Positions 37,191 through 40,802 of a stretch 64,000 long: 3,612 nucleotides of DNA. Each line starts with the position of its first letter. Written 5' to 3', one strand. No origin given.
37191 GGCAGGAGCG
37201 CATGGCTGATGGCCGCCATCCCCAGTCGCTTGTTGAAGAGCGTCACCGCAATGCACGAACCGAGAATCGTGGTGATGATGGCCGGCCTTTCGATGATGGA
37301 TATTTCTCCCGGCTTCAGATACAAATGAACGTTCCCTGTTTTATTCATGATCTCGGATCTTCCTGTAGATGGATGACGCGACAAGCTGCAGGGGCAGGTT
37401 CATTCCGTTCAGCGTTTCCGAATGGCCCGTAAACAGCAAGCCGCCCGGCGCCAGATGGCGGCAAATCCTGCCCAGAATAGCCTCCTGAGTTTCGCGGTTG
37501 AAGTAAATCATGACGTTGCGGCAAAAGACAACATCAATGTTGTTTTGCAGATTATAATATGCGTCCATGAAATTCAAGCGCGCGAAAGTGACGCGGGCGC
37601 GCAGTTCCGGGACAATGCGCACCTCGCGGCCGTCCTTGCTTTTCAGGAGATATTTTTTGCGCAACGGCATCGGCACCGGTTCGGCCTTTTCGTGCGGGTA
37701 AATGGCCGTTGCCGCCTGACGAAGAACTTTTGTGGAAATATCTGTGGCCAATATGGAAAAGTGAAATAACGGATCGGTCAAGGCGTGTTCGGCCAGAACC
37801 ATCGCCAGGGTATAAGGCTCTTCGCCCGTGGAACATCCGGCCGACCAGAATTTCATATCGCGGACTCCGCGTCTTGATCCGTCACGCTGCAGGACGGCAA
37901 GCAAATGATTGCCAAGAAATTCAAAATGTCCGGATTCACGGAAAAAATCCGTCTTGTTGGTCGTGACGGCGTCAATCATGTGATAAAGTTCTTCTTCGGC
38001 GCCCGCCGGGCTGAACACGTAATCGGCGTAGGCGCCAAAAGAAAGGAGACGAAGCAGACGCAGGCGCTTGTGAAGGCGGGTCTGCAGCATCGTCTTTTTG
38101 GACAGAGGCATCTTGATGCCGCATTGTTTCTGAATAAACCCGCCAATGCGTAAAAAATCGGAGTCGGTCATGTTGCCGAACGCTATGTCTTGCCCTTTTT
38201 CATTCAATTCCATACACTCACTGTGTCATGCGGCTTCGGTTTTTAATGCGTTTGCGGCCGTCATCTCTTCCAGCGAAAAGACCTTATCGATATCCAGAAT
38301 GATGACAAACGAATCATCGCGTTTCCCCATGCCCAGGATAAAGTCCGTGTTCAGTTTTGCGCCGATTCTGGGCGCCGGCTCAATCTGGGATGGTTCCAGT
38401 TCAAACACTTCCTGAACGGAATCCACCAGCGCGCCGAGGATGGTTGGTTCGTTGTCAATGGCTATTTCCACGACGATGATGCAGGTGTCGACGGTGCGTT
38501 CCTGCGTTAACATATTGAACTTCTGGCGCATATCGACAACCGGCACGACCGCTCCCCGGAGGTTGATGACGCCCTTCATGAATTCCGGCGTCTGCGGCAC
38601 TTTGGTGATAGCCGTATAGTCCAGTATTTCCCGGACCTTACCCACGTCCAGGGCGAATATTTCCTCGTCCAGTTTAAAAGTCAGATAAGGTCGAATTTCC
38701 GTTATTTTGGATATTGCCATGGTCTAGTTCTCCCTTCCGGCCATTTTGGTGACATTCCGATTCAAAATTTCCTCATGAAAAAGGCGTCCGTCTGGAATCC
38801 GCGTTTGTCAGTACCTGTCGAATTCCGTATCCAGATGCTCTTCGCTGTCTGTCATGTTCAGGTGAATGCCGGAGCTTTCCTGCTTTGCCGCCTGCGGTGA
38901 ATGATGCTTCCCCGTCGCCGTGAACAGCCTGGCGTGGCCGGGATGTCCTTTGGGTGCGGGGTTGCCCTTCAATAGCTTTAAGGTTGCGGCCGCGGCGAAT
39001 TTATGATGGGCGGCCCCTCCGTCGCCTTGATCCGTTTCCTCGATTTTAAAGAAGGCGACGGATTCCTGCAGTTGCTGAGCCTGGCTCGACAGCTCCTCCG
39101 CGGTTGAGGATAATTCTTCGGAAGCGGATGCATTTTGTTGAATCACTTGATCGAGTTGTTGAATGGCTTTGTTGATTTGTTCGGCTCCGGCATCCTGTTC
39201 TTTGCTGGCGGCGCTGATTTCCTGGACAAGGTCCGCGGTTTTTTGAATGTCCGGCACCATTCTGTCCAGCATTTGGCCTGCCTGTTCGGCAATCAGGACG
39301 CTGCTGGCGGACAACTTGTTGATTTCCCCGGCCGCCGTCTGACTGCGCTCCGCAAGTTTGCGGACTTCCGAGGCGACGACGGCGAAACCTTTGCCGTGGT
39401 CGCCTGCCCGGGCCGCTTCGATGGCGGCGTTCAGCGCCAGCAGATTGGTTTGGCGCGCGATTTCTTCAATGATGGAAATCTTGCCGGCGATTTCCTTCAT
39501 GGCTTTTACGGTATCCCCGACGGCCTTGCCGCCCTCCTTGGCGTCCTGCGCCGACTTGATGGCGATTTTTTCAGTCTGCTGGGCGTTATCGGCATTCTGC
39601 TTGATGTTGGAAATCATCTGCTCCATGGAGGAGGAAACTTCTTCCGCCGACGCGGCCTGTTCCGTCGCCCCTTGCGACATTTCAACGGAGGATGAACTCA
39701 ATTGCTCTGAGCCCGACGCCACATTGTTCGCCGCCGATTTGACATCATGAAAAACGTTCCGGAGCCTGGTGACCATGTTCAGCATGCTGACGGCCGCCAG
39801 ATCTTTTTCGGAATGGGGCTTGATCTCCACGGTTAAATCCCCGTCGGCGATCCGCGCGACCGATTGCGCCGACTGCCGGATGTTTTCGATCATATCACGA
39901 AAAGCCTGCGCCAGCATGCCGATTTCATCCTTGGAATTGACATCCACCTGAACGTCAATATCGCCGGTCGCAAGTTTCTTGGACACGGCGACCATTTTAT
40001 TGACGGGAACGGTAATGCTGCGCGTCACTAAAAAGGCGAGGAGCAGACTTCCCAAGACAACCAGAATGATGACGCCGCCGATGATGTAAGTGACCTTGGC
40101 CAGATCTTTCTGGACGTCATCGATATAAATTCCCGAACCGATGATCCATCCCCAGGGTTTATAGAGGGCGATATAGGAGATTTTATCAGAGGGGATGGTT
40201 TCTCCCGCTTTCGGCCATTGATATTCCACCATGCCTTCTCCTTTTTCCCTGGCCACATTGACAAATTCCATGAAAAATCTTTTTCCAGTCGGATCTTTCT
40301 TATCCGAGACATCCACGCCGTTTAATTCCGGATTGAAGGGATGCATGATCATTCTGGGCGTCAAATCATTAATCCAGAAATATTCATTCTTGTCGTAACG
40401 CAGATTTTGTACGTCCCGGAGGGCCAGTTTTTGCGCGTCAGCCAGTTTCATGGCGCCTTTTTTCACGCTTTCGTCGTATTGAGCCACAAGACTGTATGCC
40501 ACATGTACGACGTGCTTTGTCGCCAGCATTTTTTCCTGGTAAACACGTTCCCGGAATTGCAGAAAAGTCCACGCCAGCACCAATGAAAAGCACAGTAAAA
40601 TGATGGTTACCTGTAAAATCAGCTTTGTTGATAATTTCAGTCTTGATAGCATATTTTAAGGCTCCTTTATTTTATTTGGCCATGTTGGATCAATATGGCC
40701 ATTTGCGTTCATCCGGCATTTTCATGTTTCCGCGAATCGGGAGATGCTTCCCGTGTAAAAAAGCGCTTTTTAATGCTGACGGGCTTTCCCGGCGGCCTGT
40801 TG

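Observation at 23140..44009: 21-kb, 16-gene co-directional supercluster joining a full Che core to a phosphorelay, a FIST sensor and a partner-switching module, with no motility genes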

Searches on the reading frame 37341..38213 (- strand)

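Call 3: search_protein_families(library=pfam, proteins=[window:37341-38213:-], max_evalue=0.01)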
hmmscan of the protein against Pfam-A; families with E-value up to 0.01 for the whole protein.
window:37341-38213:- (290 aa): 6 families
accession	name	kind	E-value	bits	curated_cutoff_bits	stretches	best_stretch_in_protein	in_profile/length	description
PF01739.24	CheR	-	1.3e-58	198.1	27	1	86-281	1-192/195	CheR methyltransferase, SAM binding domain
PF03705.20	CheR_N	-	6.2e-12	45.5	27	1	19-68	2-51/53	CheR methyltransferase, all-alpha domain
PF13649.12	Methyltransf_25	-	8.9e-06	26.7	27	1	206-258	46-97/97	Methyltransferase domain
PF08242.18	Methyltransf_12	-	4.2e-05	24.6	30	1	153-260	22-98/98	Methyltransferase domain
PF08241.18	Methyltransf_11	-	0.00024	22.1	21.2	1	223-261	58-94/95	Methyltransferase domain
PF13847.12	Methyltransf_31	-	0.002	18.3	27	0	207-266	55-113/145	Methyltransferase domain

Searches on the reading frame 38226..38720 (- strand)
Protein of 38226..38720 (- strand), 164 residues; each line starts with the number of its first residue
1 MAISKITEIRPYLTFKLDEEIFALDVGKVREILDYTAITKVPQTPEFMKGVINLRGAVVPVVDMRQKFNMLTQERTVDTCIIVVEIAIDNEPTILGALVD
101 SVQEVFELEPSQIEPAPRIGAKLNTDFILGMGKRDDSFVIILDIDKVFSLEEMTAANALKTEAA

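Call 3: search_protein_families(library=pfam, proteins=[window:38226-38720:-], max_evalue=0.01)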
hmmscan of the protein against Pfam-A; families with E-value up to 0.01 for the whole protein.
window:38226-38720:- (164 aa): 1 family
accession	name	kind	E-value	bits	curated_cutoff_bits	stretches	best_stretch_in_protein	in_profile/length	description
PF01584.24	CheW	-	1.6e-38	131.9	23.5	1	12-151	2-137/138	CheW-like domain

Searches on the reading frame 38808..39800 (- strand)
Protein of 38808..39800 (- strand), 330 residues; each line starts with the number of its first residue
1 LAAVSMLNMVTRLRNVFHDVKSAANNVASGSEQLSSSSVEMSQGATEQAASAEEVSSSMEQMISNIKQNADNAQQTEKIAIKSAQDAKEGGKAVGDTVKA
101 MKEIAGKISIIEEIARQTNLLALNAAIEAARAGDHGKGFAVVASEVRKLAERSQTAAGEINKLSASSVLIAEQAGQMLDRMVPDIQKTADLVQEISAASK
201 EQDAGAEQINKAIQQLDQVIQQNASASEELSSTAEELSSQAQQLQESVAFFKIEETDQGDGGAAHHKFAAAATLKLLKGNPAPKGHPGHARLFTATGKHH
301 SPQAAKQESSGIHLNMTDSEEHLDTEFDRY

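Call 42: search_solved_structures(query=window:38808-39800:-, max_evalue=0.001, show_alignments=4)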
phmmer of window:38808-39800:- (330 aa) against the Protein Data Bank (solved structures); distinct sequences matched with E-value up to 0.001: 13.
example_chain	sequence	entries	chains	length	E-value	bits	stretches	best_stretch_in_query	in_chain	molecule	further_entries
3zx6_A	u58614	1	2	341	1.3e-48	169.5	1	12-259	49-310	HAMP, METHYL-ACCEPTING CHEMOTAXIS PROTEIN I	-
6s1k_E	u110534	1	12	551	3.5e-48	168.1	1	5-262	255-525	Methyl-accepting chemotaxis protein I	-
8c5v_I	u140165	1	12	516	1.8e-46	162.5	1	4-252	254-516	Methyl-accepting chemotaxis protein I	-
1qu7_A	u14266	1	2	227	4.4e-42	148.1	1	47-255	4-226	METHYL-ACCEPTING CHEMOTAXIS PROTEIN I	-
31cj_A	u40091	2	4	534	5e-34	121.7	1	3-249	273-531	Aerotaxis receptor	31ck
2ch7_A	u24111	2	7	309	6.6e-24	88.5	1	18-248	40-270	METHYL-ACCEPTING CHEMOTAXIS PROTEIN | Methyl-accepting chemotaxis protein 2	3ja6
2ch7_B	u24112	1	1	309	7.5e-24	88.3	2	18-247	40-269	METHYL-ACCEPTING CHEMOTAXIS PROTEIN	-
3ja6_H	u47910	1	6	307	2.9e-23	86.4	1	86-247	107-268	Methyl-accepting chemotaxis protein 2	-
3g6b_A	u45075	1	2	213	5.6e-14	55.9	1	56-247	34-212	Methyl-accepting chemotaxis protein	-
3g67_A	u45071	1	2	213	4.6e-13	52.9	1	56-246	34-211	Methyl-accepting chemotaxis protein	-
4jpb_B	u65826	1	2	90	5.5e-13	52.7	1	93-160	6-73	Methyl-accepting chemotaxis protein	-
3ur1_C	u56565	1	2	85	7e-13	52.3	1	94-160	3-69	Methyl-accepting chemotaxis protein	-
6s18_A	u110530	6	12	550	2.3e-11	47.4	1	22-244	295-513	Aromatic acid chemoreceptor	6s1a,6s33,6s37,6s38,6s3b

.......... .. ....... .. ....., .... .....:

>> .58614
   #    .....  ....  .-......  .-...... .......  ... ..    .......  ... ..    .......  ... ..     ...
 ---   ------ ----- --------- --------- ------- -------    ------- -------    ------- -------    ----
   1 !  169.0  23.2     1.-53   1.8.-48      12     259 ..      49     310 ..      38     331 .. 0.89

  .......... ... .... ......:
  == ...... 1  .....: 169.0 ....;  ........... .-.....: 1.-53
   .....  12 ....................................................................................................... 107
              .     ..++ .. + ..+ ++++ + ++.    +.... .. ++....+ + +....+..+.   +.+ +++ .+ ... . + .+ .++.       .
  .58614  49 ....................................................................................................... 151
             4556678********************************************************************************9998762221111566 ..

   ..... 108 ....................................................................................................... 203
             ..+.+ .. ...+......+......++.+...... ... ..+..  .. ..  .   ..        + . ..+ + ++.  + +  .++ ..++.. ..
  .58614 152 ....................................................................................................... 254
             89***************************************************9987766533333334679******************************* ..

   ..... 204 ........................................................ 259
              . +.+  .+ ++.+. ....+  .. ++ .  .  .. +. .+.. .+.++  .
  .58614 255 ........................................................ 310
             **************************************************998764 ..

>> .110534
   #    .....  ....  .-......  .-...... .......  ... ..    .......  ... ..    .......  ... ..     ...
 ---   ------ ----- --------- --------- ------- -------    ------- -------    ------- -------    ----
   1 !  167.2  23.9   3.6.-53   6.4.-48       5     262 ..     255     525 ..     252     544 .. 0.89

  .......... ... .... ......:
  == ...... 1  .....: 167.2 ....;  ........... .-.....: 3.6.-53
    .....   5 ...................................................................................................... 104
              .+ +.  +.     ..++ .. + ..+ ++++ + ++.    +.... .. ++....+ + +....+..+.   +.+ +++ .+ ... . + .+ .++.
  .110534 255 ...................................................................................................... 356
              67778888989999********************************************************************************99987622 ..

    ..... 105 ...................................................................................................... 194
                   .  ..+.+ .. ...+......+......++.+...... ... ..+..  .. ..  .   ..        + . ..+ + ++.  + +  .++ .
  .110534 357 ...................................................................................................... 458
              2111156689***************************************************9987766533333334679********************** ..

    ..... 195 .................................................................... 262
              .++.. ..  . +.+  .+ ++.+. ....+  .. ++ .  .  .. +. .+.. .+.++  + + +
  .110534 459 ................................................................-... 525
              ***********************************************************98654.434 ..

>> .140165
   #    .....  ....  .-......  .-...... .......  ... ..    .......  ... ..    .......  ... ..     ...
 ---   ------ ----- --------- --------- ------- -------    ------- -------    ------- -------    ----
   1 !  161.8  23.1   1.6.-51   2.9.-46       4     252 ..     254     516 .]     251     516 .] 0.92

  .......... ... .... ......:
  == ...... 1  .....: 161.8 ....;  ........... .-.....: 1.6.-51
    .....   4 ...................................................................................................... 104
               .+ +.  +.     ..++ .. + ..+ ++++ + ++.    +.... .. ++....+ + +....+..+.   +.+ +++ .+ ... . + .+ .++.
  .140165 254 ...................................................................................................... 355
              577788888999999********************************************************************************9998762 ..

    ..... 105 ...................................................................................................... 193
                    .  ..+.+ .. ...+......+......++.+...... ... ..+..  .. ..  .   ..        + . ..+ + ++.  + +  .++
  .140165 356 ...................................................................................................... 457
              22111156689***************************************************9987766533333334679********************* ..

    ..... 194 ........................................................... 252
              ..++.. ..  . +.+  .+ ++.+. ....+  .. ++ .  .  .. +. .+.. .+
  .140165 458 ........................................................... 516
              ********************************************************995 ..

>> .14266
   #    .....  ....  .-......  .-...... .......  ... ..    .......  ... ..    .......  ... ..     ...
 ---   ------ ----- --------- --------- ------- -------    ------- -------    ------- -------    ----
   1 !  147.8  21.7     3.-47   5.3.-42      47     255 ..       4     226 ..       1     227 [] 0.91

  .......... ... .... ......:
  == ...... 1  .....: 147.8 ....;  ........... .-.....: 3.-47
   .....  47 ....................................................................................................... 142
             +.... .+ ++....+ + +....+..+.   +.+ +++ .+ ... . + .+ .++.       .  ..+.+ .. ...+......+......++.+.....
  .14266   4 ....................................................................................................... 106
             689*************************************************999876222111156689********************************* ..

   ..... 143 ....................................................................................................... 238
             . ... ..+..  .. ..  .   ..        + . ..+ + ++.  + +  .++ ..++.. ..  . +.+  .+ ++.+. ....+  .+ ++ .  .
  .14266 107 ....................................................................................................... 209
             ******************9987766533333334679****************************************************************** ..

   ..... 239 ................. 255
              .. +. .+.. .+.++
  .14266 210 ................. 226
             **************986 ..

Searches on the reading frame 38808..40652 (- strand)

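Call 3: search_protein_families(library=pfam, proteins=[window:38808-40652:-], max_evalue=0.01)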
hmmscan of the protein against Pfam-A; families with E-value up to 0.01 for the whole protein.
window:38808-40652:- (614 aa): 6 families
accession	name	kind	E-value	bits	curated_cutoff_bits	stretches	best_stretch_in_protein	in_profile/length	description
PF17200.10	sCache_2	-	1.2e-41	142.7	25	1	39-187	3-152/155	Single Cache domain 2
PF08269.17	dCache_2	-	8.4e-38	130.6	26.5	1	38-184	43-190/298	Cache domain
PF00015.26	MCPsignal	-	7.3e-36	124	34.6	1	363-503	3-171/172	Methyl-accepting chemotaxis protein (MCP) signalling domain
PF00672.30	HAMP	-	8.6e-20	71.3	25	1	208-260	1-53/53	HAMP domain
PF17201.10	Cache_3-Cache_2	-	9.5e-09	35.4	27.7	1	81-187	195-296/299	Cache 3/Cache 2 fusion domain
PF18947.5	HAMP_2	-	0.0026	18.1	24.3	0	254-284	20-50/67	HAMP domain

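Call 67: search_protein_families(library=ncbifam, proteins=[window:38808-40652:-], max_evalue=0.00001)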
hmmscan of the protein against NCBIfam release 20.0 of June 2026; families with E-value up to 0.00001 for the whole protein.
window:38808-40652:- (614 aa): 18 families
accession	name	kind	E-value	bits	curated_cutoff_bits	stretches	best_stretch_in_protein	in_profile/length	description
NF011615.0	PRK15041.1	equivalog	4.4e-62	210.5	947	2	257-551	221-532/554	methyl-accepting chemotaxis protein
NF047851.1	MCPCitTducer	equivalog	7.7e-61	206.8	900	1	260-544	223-523/553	methyl-accepting chemotaxis citrate transducer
NF041847.1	transduc_aer2_vibrio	equivalog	7.6e-60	203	1200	1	254-540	455-757/804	aerotaxis transducer Aer2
NF011622.0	PRK15048.1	equivalog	5.4e-55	187.5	900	1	264-539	226-517/553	methyl-accepting chemotaxis protein II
NF058645.1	MCPCtpMPsAe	equivalog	2.1e-53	181.9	900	1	31-446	39-446/558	methyl-accepting chemotaxis protein CtpM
NF007309.0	PRK09793.1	equivalog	2.1e-51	175.5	903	1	267-547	227-523/533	methyl-accepting chemotaxis protein IV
NF050802.1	AspChtxCcaA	equivalog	4.6e-22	78.2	1300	1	291-525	478-688/700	aspartate chemotaxis receptor CcaA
NF052443.1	SensHisKinMctS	equivalog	1.1e-21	76.8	700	1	12-236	19-248/457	two-component system sensor histidine kinase MctS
NF033092.0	HK_WalK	equivalog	1.2e-12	47.2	725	1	177-264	165-252/594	cell wall metabolism sensor histidine kinase WalK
NF040691.1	MtrAB_MtrB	equivalog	4.2e-12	45.8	450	1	183-264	184-263/507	MtrAB system histidine kinase MtrB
NF053592.1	HK_near_YfiR_like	equivalog_domain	9.7e-11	41.6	194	1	180-259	142-222/223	sensor histidine kinase, YfiR-like protein-associated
NF012163.2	BaeS_SmeS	equivalog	1.1e-10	41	500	1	194-264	169-239/457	sensor histidine kinase efflux regulator BaeS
NF007837.0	PRK10549.1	equivalog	3.4e-10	39.2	603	1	188-263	166-238/466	envelope stress sensor histidine kinase BaeS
NF038263.1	prot_phos_SiaA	equivalog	1.4e-08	33.8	700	1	190-263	311-384/658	biofilm regulation protein phosphatase SiaA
NF041210.1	his_kin_PieS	equivalog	1.6e-07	30.7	850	1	193-267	171-245/474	two component system sensor histidine kinase PieS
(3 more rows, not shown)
